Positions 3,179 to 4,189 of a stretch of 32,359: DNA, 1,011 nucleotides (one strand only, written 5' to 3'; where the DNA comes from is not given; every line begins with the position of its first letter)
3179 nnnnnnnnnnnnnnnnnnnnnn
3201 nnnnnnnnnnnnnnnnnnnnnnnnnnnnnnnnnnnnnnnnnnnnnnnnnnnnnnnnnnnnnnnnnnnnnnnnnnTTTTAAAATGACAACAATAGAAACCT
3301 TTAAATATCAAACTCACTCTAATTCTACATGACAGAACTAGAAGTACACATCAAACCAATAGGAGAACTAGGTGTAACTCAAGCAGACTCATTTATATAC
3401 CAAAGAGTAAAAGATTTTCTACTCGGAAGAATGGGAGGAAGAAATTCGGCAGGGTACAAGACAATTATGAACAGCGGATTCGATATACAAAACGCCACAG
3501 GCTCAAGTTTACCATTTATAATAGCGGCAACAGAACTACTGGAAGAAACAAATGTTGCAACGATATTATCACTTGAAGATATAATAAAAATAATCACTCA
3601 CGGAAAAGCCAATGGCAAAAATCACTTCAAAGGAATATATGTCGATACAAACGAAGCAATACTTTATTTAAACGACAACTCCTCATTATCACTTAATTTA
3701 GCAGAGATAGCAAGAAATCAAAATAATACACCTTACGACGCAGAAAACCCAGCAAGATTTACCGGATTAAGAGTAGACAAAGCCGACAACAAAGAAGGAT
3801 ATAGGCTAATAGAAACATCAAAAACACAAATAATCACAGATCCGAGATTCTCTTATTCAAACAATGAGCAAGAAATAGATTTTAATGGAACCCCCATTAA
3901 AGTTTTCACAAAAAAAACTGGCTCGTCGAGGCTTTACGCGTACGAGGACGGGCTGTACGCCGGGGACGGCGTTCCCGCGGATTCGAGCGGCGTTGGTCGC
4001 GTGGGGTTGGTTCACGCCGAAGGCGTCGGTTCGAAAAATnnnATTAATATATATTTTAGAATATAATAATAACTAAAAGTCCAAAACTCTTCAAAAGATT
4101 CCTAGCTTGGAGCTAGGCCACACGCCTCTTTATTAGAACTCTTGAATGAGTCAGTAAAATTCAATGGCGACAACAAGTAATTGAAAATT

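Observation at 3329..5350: DGR cassette 1: target gene with C-terminal VR, template repeat and reverse transcriptase between valS and aRF1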

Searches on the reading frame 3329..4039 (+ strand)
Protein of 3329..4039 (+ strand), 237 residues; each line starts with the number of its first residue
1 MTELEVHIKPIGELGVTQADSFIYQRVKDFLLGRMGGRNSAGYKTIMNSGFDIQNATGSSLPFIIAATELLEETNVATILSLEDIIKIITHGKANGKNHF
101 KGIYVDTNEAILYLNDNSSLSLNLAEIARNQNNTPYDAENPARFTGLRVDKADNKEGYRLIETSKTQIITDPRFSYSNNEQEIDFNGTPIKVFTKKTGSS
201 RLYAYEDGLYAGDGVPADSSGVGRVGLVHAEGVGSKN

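Call 13: search_protein_families(library=pfam, proteins=[window:3329-4039:+], max_evalue=1)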
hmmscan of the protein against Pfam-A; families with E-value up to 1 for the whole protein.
window:3329-4039:+ (237 aa): 0 families

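Call 14: search_protein_families(library=ncbifam, proteins=[window:3329-4039:+], max_evalue=1)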
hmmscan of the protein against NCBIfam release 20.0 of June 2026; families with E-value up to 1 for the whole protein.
window:3329-4039:+ (237 aa): 0 families

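Call 17: find_homologous_proteins(query=window:3329-4039:+)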
Query window:3329-4039:+ (237 aa): 4 proteins with E <= 0.001 among 455 candidates.
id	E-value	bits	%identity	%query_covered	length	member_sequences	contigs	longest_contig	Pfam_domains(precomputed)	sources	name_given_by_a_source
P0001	2.8e-150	516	100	100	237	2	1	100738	-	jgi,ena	-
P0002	1.7e-98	347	71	100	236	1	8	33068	-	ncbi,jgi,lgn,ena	-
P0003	1.7e-90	321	67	98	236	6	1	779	-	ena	-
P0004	9.1e-70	253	65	80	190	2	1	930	-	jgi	-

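Call 19: find_encoding_contigs(protein=P0002, flank=6000, max_places=8)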
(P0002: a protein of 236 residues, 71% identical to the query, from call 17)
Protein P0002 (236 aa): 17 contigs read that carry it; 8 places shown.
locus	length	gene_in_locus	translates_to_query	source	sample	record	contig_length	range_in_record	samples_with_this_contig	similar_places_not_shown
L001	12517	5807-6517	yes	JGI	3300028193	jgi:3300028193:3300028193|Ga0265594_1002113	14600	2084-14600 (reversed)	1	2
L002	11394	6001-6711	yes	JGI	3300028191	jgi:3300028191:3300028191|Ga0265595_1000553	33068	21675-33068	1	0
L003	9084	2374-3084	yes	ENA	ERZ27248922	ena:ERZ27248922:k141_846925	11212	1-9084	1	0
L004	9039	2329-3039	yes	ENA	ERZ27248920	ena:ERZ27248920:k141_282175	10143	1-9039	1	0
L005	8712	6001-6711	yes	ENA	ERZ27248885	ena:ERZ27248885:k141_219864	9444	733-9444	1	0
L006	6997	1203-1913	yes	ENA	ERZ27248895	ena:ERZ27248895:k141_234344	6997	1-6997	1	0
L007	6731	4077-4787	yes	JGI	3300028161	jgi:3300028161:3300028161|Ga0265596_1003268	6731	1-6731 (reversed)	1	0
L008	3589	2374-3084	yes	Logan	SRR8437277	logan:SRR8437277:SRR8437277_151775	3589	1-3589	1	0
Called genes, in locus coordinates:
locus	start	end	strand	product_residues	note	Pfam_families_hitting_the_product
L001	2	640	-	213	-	?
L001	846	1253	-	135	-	-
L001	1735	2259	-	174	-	PF01936:NYN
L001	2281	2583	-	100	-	-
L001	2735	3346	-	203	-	PF14582:Metallophos_3 (faint), PF00149:Metallophos, PF12850:Metallophos_2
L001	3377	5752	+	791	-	PF00133:tRNA-synt_1, PF01406:tRNA-synt_1e (faint), PF09334:tRNA-synt_1g, PF08264:Anticodon_1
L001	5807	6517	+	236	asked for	-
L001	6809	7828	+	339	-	PF00078:RVT_1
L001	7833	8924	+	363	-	PF03463:eRF1_1, PF18854:baeRF_family10, PF03464:eRF1_2, PF18859:acVLRF1, PF03465:eRF1_3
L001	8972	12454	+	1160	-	PF00688:TGFb_propeptide, PF06848:Disaggr_repeat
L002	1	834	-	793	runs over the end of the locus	PF01751:Toprim, PF01131:Topoisom_bac, PF01396:Zn_ribbon_Top1 (weak)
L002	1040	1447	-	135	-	-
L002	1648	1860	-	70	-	-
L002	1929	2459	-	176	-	PF01936:NYN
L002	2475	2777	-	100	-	-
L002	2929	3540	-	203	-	PF14582:Metallophos_3 (faint), PF00149:Metallophos, PF12850:Metallophos_2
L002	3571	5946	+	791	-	PF00133:tRNA-synt_1, PF01406:tRNA-synt_1e (faint), PF09334:tRNA-synt_1g, PF08264:Anticodon_1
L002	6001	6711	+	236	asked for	-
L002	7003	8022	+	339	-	PF00078:RVT_1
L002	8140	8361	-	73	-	-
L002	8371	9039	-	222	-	-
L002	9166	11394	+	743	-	?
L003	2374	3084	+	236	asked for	-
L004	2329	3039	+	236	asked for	-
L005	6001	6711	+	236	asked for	-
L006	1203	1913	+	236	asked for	-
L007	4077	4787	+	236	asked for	-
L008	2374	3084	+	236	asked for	-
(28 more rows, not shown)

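Call 23: find_encoding_contigs(protein=P0001, flank=3000, max_places=6)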
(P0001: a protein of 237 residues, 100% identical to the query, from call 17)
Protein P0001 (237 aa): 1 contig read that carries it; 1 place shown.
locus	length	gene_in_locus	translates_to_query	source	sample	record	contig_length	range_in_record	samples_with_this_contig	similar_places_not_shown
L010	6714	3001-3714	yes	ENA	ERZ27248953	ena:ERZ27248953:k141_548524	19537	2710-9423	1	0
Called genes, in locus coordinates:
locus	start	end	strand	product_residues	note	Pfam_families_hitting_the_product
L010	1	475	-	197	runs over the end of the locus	PF00149:Metallophos, PF12850:Metallophos_2, PF14582:Metallophos_3 (faint)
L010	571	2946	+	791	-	PF00133:tRNA-synt_1, PF01406:tRNA-synt_1e (faint), PF09334:tRNA-synt_1g, PF08264:Anticodon_1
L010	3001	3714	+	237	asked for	-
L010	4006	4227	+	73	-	-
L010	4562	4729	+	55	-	-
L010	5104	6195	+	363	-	PF03463:eRF1_1, PF18854:baeRF_family10, PF03464:eRF1_2, PF18859:acVLRF1, PF03465:eRF1_3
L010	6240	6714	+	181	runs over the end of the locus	PF04079:SMC_ScpB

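Call 30: find_related_loci(query=A2, collection=genome_contigs, flank=3000)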
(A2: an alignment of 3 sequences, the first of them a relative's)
Query A2 (339 aa) in genome_contigs; peptide patterns used: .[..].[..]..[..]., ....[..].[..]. (x = any residue, [..] = any of these).
288 stretches matched a pattern; 178 encode a relative of the query (tblastn E <= 1e-3); the best 80 are kept; 80 distinct loci.
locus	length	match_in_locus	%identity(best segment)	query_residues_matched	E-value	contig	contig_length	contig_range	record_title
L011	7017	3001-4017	100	1-339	0e+0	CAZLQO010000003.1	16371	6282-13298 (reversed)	MAG TPA_asm: Candidatus Woesearchaeota archaeon isolate SRP178699_co1_15 genome assembly, contig: NODE_4493_length_16371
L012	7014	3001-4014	62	1-333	8e-136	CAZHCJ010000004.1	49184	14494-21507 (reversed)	MAG TPA_asm: Candidatus Woesearchaeota archaeon isolate SRP141376_co2_89 genome assembly, contig: NODE_1697_length_49184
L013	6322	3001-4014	63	1-329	1e-130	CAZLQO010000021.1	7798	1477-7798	MAG TPA_asm: Candidatus Woesearchaeota archaeon isolate SRP178699_co1_15 genome assembly, contig: NODE_13364_length_7798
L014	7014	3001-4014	64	1-329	9e-129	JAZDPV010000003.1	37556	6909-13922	MAG: archaeon isolate MEGAHIT-group-0.861 k141_1110044, whole genome shotgun sequence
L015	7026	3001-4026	58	1-333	2e-126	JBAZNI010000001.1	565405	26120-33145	MAG: Candidatus Pacearchaeota archaeon isolate SO_2017_LW4_63 scaffold_44_c1_LW137-91_2017, whole genome shotgun sequenc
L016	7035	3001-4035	58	1-333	7e-126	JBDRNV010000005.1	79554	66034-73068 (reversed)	MAG: Nanoarchaeota archaeon isolate MEGAHIT-group-1.916 k141_126889, whole genome shotgun sequence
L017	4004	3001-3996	61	1-326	8e-126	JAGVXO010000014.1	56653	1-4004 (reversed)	Candidatus Pacearchaeota archaeon isolate RIFOXYB1_FULL_32_14 rifoxyb1_full_scaffold_701, whole genome shotgun sequence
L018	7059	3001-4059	58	1-333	9e-125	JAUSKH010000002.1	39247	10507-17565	MAG: Nanoarchaeota archaeon isolate E14_metabat.bin.43 E14_k141_467097, whole genome shotgun sequence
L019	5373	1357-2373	59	1-327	6e-124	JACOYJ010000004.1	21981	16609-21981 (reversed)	MAG: Candidatus Pacearchaeota archaeon isolate NC_groundwater_176_Ag_S-0.1um_34_9 S4_GD2017_2_S1_scaffold_1474, whole ge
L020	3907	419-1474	58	1-331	1e-125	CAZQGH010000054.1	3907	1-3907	MAG TPA_asm: Candidatus Woesearchaeota archaeon isolate SRP141376_co1_236 genome assembly, contig: NODE_36097_length_390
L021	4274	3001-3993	63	1-329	3e-123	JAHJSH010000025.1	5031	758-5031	MAG: Nanoarchaeota archaeon isolate OS_PC_MetaG.mb.194 OS_PC_MetaG.mb.194_k141_515814, whole genome shotgun sequence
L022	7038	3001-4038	60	1-333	2e-122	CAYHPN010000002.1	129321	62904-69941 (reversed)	MAG TPA_asm: Candidatus Woesearchaeota archaeon isolate ERP119705_co14_220 genome assembly, contig: NODE_51_length_12932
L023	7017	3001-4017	60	1-338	2e-121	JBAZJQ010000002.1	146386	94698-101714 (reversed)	MAG: Candidatus Pacearchaeota archaeon isolate SO_2017_LW4_123 scaffold_357_c1_LW137-91_2017, whole genome shotgun seque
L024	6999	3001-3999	61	1-334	8e-121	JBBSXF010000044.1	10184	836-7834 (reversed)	MAG: Nanoarchaeota archaeon isolate H41-bin124_1 H41_bin124_1_000000000044, whole genome shotgun sequence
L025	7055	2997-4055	58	1-337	1e-120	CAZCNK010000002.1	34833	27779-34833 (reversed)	MAG TPA_asm: Candidatus Woesearchaeota archaeon isolate SRP269290_co2_138 genome assembly, contig: NODE_1045_length_3483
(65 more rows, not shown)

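Call 34: find_encoding_contigs(protein=P0004, flank=3000, max_places=6)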
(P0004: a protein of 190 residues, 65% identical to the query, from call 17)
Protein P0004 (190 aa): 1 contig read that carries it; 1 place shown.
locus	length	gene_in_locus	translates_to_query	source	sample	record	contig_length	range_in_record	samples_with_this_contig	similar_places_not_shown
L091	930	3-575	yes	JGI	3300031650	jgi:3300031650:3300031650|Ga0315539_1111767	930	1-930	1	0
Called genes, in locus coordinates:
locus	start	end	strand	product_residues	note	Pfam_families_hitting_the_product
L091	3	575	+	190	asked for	?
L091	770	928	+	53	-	?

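Call 41: find_homologous_proteins(query=A4, max_evalue=0.00001)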
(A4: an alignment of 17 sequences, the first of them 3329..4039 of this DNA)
Query A4 (17 sequences) (237 aa, profile of the alignment): 86 proteins with E <= 0.00001 among 5812 candidates.
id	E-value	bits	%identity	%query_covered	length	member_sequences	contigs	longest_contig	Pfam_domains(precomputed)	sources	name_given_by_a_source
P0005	6.1e-74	267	28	83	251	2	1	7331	-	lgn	-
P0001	3.8e-57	212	100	100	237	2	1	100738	-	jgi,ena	-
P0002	2.7e-54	203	71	100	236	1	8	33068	-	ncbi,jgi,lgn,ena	-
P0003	9.6e-54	201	67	98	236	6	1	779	-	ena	-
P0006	6.5e-52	195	-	-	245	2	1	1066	-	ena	-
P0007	5.7e-48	182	-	-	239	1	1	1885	-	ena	-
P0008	1.7e-47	180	-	-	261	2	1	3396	-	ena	-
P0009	1.1e-46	178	-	-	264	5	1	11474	-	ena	-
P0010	5.1e-46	175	-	-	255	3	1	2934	-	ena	-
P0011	7.3e-46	175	-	-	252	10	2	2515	-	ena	-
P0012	3.4e-45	173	29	30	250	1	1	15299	-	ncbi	-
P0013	3.8e-45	173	33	18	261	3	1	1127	-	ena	-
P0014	4.2e-45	172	-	-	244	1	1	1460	-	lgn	-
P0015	6.6e-45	172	-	-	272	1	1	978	-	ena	-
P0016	8.3e-45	171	-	-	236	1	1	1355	-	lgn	-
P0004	3.4e-39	153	65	80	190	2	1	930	-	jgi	-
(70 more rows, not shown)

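Call 55: predict_structure(alignment_id=A5)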
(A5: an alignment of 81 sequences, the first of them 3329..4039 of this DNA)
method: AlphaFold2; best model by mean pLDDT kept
length: 237 residues; sequences in the alignment: 81
mean_pLDDT: 63.5   pTM: 0.57
mean pLDDT of the five models: 63.5, 62.7, 62.6, 61.6, 48.5
residues with pLDDT >= 90: 26; 70-90: 81; 50-70: 50; < 50: 80
segments of 3 or more residues with pLDDT < 50: 1-19, 38-40, 50-78, 212-237
pLDDT, mean of each block of 10 residues (from residue 1): 42 44 64 53 54 36 36 41 75 73 70 85 91 87 87 62 91 84 79 83 63 39 34 41
secondary structure, 60 per line:
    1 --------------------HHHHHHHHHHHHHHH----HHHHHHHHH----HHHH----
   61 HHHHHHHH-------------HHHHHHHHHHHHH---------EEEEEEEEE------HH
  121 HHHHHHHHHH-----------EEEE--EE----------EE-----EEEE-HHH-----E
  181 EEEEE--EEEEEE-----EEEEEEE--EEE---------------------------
elements in order: H21-35 H40-48 H53-56 H61-68 H82-94 E104-112 H119-130 E142-145 E167-170 E180-185 E188-193 E199-205 E208-210

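Call 59: fold_search(model_id=the predicted structure, library=pdb)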
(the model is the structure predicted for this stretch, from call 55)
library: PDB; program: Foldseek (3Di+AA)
matches with E <= 10: 109; with E <= 0.001: 0
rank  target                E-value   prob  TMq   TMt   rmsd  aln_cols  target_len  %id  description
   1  3u58_B                8.8e-01  0.07  0.15  0.16  14.9       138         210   14  Crystal Structure of the Tetrahymena telomerase processivity factor Teb1 AB (released 2011-12-28)
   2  3u58_C                9.9e-01  0.07  0.15  0.16  14.3       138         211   13  Crystal Structure of the Tetrahymena telomerase processivity factor Teb1 AB (released 2011-12-28)
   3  5dqu_F                1.3e+00  0.03  0.12  0.19  11.8       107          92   11  Crystal Structure of Cas-DNA-10 complex (released 2015-11-11)
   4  4an6_A                1.3e+00  0.02  0.10  0.14  13.7       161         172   12  Kuntiz type trypsin inhibitor with factor Xa inhibitory activity (released 2012-11-07)
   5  2h5x_B                1.7e+00  0.08  0.10  0.12   6.2        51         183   18  RuvA from Mycobacterium tuberculosis (released 2006-08-15)
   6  4an6_B                1.7e+00  0.01  0.10  0.12  14.6       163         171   13  Kuntiz type trypsin inhibitor with factor Xa inhibitory activity (released 2012-11-07)
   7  8soj_A                1.8e+00  0.06  0.13  0.03  15.3       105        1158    8  Cryo-EM structure of human CST bound to POT1(ESDL)/TPP1 in the absence of telomeric ssDNA (released 2023-06-07)
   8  1cuk                  2.1e+00  0.06  0.10  0.12   6.2        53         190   13  ESCHERICHIA COLI RUVA PROTEIN AT PH 4.9 AND ROOM TEMPERATURE (released 1997-10-22)
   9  6zjo_B                2.3e+00  0.10  0.12  0.11   4.9        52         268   12  Crystal Structure of Staphylococcus aureus RsgA. (released 2021-07-07)
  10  1yez_MODEL_1_A        2.3e+00  0.08  0.12  0.31   4.3        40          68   18  Solution structure of the conserved protein from the gene locus MM1357 of Methanosarcina mazei. Northeast Stru (released 2005-02-22)
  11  6lwt_B                2.8e+00  0.06  0.11  0.13   5.4        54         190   15  Crystal structure of Staphylococcal Superantigen-Like protein 10 (released 2021-02-10)
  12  7oa5_A                3.0e+00  0.04  0.09  0.11   6.6        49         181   14  RUVA COMPLEXED TO A HOLLIDAY JUNCTION. (released 2021-04-28)
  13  7oa5_C                3.0e+00  0.04  0.09  0.11   6.6        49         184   14  RUVA COMPLEXED TO A HOLLIDAY JUNCTION. (released 2021-04-28)
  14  7oa5_D                3.3e+00  0.05  0.10  0.13   6.1        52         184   17  RUVA COMPLEXED TO A HOLLIDAY JUNCTION. (released 2021-04-28)
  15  5ds4_F                3.3e+00  0.02  0.11  0.21   9.8       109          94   12  Crystal structure the Escherichia coli Cas1-Cas2 complex bound to protospacer DNA (released 2015-10-28)
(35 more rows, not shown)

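Call 71: search_solved_structures(query=A5, max_evalue=10)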
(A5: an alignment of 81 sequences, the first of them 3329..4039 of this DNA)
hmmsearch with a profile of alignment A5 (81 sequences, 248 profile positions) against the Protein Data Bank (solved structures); distinct sequences matched with E-value up to 10: 1.
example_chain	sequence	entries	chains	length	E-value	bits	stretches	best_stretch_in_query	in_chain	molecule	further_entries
1yd6_A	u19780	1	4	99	0.65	12.9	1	36-97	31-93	UvrC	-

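Call 77: search_protein_families(library=pfam, proteins=[L002:2475-2774:-, L002:1040-1444:-], max_evalue=1)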
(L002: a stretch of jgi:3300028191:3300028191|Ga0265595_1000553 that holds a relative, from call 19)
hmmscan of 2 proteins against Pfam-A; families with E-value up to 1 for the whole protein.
L002:2475-2774:- (99 aa): 1 family
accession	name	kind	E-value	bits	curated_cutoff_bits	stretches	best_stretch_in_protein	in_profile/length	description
PF01751.28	Toprim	-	0.16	12.6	23.1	1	9-65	1-36/96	Toprim domain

L002:1040-1444:- (134 aa): 0 families
